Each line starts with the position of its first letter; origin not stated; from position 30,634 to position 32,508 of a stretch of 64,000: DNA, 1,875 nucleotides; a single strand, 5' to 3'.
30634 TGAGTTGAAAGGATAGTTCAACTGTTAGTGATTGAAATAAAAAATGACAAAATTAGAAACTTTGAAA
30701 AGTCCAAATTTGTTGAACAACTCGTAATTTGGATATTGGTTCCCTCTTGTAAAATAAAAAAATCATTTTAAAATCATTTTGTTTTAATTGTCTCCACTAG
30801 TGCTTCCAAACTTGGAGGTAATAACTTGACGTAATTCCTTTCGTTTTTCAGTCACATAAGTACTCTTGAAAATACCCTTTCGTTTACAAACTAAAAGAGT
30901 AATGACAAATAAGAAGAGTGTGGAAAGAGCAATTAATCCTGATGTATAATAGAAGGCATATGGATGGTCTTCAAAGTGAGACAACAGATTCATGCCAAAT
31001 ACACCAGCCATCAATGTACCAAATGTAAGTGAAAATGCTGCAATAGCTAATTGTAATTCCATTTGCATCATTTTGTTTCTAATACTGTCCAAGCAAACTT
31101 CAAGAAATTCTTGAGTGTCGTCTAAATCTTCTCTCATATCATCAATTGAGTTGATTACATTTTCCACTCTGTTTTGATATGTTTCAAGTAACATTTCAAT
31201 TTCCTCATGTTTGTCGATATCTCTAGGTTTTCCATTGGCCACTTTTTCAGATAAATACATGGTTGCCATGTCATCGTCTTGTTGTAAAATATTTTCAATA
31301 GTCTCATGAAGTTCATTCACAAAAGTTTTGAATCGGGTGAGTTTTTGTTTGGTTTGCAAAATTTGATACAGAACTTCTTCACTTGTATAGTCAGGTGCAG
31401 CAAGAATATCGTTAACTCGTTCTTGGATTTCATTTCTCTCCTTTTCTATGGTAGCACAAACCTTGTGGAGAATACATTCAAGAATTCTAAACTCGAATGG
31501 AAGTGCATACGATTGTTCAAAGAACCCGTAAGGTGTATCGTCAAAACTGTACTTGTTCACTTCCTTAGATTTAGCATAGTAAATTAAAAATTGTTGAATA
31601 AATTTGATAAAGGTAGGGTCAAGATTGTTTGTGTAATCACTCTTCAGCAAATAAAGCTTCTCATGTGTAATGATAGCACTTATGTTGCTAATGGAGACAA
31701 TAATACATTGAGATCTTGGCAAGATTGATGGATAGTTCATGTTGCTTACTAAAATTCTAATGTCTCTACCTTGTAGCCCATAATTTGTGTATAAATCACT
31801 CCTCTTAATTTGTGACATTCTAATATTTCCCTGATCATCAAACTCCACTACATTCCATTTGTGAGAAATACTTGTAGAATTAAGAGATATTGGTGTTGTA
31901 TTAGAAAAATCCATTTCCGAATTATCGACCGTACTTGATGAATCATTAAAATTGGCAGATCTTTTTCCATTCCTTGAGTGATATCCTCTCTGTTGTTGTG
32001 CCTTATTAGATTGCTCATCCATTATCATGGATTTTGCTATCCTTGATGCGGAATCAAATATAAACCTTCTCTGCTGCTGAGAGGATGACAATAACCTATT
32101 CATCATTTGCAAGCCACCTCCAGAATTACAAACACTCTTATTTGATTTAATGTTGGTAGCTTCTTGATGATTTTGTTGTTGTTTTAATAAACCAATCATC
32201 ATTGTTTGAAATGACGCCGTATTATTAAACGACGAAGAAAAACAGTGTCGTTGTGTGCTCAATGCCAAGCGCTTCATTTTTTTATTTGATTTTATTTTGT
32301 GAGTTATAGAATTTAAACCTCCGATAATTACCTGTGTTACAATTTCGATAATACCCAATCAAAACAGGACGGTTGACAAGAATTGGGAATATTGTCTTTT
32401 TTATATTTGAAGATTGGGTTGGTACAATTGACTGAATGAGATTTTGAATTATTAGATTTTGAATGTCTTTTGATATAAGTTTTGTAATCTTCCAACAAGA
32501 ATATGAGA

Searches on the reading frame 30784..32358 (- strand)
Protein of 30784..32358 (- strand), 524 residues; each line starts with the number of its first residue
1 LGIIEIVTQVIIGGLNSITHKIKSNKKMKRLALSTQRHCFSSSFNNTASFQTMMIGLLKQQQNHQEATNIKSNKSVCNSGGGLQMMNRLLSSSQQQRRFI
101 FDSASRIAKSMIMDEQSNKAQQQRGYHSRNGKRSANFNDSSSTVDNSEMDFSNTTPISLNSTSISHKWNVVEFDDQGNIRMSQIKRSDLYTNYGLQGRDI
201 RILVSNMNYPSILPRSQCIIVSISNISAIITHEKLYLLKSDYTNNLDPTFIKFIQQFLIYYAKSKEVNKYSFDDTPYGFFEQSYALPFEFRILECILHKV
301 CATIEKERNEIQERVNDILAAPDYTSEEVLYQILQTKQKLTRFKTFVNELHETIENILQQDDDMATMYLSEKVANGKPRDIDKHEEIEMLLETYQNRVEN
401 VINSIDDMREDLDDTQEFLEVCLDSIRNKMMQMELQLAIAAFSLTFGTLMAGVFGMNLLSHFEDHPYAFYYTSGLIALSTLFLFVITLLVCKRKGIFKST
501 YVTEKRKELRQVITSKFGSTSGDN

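Call 17: search_protein_families(library=pfam, proteins=[window:30784-32358:-])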
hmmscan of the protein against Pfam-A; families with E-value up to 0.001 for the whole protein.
window:30784-32358:- (524 aa): 3 families
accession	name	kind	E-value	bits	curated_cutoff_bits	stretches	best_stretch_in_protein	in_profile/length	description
PF22099.1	MRS2-like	-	1.1e-46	159.5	27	1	171-427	3-241/241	Magnesium transporter MRS2-like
PF01544.23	CorA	-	9.3e-10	38.7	27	1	299-485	118-288/292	CorA-like Mg2+ transporter protein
PF05817.20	Ribophorin_II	-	0.00081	19.6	23.4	0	305-445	78-190/240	Ribophorin II N-terminal domain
